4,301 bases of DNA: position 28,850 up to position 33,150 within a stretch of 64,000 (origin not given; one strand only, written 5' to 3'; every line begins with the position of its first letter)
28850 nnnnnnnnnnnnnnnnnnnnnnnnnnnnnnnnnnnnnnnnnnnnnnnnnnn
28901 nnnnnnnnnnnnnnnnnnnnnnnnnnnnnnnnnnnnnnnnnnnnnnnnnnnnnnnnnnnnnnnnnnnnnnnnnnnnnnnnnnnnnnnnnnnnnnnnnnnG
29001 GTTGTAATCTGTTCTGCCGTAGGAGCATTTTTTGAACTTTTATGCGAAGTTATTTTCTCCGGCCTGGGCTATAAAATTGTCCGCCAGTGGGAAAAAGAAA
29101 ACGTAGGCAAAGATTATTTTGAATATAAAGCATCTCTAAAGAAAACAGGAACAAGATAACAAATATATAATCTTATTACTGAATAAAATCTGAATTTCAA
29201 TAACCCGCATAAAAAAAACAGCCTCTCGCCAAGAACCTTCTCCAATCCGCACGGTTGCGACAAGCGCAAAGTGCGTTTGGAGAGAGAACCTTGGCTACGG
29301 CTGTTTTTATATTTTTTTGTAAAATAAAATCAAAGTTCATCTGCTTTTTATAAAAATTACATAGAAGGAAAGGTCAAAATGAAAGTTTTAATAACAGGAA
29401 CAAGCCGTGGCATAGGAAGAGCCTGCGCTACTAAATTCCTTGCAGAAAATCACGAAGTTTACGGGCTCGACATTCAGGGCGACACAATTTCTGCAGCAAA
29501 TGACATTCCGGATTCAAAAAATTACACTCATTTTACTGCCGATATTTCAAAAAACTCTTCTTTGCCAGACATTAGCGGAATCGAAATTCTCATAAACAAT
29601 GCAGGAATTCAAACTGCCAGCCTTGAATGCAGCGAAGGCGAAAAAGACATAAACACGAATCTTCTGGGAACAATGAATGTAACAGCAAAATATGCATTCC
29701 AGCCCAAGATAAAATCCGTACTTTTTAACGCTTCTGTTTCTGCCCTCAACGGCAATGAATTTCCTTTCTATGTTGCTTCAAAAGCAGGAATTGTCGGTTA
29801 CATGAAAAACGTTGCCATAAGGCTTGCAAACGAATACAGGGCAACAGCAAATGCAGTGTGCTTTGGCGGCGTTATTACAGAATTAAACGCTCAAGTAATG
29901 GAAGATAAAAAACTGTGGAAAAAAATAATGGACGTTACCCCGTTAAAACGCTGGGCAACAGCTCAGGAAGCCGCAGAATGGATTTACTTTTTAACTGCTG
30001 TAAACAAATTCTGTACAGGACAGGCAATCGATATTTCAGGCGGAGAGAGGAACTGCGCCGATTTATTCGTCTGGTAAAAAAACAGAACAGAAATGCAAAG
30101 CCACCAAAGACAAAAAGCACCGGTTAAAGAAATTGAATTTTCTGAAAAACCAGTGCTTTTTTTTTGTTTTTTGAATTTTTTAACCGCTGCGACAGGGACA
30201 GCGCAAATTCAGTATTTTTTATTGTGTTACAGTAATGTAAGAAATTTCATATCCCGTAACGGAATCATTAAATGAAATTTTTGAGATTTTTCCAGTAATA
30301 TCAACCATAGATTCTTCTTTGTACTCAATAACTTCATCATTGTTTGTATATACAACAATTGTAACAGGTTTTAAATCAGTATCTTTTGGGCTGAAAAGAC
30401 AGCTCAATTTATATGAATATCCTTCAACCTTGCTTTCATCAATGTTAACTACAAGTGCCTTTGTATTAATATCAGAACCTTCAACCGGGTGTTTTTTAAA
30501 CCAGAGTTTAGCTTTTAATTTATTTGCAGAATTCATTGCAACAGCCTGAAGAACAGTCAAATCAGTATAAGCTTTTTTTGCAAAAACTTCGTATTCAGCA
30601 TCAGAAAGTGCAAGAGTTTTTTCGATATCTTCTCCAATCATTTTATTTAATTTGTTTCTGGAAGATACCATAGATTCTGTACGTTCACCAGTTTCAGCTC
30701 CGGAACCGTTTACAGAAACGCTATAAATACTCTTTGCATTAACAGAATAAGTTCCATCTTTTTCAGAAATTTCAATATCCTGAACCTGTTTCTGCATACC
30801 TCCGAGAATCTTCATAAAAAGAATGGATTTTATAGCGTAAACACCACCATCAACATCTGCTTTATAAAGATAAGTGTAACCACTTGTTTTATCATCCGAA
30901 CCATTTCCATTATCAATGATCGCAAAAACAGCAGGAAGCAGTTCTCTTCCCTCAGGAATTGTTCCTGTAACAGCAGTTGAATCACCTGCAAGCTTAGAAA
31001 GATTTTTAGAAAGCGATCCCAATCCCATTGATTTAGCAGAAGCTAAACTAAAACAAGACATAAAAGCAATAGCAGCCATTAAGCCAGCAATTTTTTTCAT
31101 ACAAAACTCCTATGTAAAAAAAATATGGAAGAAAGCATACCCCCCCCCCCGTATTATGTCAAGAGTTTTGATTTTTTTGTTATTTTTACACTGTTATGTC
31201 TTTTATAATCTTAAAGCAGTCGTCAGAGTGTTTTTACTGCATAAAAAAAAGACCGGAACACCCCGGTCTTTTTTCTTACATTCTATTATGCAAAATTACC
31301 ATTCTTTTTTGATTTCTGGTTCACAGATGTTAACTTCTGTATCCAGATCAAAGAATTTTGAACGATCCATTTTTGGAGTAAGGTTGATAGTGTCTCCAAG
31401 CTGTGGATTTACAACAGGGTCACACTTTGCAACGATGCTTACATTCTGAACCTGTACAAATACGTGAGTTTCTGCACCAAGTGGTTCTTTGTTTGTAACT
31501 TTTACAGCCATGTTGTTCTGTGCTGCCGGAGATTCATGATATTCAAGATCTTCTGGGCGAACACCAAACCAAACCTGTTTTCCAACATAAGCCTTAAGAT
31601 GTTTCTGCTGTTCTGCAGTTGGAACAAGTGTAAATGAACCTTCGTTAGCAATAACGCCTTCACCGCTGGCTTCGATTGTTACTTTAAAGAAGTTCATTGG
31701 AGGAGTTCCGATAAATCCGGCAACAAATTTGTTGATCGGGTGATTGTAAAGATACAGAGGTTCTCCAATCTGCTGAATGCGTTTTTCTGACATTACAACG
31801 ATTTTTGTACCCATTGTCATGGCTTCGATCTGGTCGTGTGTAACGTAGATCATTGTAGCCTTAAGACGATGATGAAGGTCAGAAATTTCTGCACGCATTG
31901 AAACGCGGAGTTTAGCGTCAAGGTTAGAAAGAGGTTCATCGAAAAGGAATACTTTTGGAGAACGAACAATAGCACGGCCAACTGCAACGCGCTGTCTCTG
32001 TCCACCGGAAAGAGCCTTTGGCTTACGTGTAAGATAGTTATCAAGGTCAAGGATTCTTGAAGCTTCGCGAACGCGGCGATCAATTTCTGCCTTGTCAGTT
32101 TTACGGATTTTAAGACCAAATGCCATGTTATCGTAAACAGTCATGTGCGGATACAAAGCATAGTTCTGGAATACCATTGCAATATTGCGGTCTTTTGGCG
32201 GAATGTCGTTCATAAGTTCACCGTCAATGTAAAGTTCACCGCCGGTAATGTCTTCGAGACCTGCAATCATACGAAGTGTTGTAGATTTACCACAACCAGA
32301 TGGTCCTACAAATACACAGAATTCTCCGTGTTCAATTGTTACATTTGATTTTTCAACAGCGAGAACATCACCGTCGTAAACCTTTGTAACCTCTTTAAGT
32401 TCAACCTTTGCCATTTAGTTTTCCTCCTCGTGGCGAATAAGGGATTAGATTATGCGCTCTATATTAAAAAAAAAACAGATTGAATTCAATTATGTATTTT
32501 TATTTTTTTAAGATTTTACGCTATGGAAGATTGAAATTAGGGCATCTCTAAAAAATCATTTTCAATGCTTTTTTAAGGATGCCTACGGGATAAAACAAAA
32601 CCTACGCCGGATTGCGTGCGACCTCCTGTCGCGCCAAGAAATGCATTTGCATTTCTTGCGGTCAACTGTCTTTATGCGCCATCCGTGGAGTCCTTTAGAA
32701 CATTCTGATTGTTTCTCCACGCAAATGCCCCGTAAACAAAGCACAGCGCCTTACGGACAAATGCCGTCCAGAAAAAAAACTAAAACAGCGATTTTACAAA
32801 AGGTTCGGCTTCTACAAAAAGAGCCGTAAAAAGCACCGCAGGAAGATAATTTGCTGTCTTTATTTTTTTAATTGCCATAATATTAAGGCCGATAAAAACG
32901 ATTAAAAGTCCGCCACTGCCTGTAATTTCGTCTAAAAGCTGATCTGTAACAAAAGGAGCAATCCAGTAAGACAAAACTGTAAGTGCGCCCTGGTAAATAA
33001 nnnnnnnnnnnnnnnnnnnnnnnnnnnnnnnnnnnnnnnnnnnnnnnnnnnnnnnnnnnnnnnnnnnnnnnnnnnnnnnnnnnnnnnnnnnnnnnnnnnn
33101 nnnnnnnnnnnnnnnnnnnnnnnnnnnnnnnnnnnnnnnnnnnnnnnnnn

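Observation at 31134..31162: G11 homopolymer fills the 17-bp spacer of a sigma70-type promoter for a secreted/lipoprotein gene: candidate slipped-strand phase-variation switch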

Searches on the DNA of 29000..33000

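Call 48: search_rna_families(source=window, start=29000, end=33000, threshold=evalue, max_evalue=1)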
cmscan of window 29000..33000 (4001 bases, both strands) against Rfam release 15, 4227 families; matches with E-value up to 1: 4.
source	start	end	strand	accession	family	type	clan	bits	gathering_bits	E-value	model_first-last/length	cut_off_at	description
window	31224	31358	-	RF00225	IRES_Tobamo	Cis-reg; IRES;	-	28.4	50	0.23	1-151/151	no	Tobamovirus internal ribosome entry site (IRES)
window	31242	31330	-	RF00506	Thr_leader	Cis-reg; leader;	-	27.6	55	0.032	1-118/118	no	Threonine operon leader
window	31182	31277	+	RF00506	Thr_leader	Cis-reg; leader;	-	22.1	55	0.62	1-118/118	no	Threonine operon leader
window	31239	31312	-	RF00558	L20_leader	Cis-reg; leader;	-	21.4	58.7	0.65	1-127/127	no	Ribosomal protein L20 leader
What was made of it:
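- There is no Rfam match (call 48).
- Tried and rejected: RNA element: there was no Rfam hit (call 48).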
